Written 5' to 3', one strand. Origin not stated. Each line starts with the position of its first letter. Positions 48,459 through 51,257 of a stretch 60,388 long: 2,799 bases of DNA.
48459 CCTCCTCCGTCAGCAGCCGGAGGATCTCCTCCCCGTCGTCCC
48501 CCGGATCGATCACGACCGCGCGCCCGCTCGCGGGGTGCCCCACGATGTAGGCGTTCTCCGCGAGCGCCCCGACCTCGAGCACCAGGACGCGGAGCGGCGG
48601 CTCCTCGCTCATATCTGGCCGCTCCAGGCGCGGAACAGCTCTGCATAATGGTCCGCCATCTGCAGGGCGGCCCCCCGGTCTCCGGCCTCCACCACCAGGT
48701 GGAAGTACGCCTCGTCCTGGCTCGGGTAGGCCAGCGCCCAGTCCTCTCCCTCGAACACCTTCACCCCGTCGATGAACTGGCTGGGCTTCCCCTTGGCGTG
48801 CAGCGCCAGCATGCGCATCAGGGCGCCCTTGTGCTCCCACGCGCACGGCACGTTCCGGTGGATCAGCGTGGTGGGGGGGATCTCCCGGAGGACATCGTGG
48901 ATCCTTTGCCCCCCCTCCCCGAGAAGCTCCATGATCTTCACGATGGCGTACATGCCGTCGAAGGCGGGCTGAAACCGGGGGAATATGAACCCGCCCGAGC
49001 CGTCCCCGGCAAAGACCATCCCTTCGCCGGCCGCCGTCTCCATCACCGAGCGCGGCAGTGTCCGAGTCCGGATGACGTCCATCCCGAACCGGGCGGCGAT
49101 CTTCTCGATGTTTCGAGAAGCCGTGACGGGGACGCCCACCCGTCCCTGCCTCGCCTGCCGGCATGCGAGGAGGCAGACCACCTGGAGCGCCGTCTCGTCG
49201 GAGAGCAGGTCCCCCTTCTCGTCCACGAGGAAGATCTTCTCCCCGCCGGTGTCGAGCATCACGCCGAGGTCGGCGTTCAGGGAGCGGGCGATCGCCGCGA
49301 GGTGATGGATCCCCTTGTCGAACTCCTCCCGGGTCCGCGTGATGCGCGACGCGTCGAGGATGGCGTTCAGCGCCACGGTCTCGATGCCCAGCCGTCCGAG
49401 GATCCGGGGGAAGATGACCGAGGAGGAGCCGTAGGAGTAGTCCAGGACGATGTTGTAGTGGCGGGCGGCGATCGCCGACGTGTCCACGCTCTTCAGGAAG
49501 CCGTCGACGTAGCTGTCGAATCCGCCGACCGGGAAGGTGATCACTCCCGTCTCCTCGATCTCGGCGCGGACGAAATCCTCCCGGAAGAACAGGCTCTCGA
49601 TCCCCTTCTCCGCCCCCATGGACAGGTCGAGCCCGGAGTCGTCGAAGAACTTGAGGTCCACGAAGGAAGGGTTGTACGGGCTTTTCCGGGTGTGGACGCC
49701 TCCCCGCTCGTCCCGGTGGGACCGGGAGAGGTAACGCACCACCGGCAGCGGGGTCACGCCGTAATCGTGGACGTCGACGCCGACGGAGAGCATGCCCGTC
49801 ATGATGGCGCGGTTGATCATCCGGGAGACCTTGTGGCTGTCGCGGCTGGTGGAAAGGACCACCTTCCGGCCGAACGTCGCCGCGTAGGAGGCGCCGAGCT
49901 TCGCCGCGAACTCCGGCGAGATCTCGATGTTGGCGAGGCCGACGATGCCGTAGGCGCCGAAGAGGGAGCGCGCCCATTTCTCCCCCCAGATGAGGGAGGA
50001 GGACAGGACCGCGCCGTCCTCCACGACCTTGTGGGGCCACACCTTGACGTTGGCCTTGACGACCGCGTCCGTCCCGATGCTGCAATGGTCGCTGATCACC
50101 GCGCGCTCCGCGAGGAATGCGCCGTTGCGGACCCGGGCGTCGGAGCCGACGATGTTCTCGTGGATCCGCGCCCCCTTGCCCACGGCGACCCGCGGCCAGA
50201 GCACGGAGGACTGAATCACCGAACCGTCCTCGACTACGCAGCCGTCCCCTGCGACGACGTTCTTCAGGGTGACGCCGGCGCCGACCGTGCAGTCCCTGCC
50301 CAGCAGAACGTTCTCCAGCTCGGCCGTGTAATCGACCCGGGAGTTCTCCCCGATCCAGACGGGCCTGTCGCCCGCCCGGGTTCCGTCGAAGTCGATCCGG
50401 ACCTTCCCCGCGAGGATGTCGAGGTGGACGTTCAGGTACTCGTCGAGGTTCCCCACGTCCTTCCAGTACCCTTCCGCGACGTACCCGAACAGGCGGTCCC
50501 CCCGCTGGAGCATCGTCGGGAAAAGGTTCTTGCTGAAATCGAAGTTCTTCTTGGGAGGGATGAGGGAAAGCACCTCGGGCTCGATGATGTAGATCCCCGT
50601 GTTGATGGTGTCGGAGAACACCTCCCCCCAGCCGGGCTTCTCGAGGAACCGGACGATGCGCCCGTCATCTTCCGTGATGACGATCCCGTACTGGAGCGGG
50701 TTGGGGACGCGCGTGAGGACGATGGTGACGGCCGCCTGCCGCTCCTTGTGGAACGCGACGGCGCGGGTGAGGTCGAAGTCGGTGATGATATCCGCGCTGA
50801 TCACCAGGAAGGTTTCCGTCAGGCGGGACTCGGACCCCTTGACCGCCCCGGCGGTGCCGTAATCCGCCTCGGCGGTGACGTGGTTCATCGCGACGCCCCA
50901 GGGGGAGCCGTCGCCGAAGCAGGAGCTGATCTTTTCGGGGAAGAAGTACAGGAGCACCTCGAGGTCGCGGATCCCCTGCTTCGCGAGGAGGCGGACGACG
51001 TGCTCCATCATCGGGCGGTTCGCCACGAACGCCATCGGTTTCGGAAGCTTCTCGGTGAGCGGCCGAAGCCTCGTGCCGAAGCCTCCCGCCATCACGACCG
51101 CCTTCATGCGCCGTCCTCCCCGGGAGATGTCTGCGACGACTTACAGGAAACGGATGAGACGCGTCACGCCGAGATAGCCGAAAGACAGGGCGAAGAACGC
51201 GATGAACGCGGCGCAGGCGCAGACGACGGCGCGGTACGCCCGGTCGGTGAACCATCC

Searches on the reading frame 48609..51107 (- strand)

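Call 64: search_protein_families(library=pfam, max_evalue=0.00001, proteins=[window:48609-51107:-])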
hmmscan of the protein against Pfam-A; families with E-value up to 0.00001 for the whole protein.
window:48609-51107:- (832 aa): 8 families
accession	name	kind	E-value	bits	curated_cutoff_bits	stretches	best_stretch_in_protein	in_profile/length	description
PF00483.29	NTP_transferase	-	6e-50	170.6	21.2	1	2-232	1-243/245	Nucleotidyl transferase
PF02878.22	PGM_PMM_I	-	7.5e-20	71.5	22.5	1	381-513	2-137/138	Phosphoglucomutase/phosphomannomutase, alpha/beta/alpha domain I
PF25084.1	LbH_EIF2B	-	1.2e-17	64.3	54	1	258-349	12-104/105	EIF2B subunit epsilon LbH domain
PF02879.22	PGM_PMM_II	-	5.4e-15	56.2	29.3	1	531-632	1-103/103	Phosphoglucomutase/phosphomannomutase, alpha/beta/alpha domain II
PF02880.22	PGM_PMM_III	-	7.1e-13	49.1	20.7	1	651-744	18-112/115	Phosphoglucomutase/phosphomannomutase, alpha/beta/alpha domain III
PF00132.30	Hexapep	-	8.2e-12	44.7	27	0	250-282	2-35/36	Bacterial transferase hexapeptide (six repeats)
PF24894.1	Hexapep_GlmU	-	1.8e-08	34.8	23.3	1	283-351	18-84/104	GlmU-like, C-terminal hexapeptide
PF12804.13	NTP_transf_3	-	9.6e-06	26.3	27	0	3-127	1-117/160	MobA-like NTP transferase domain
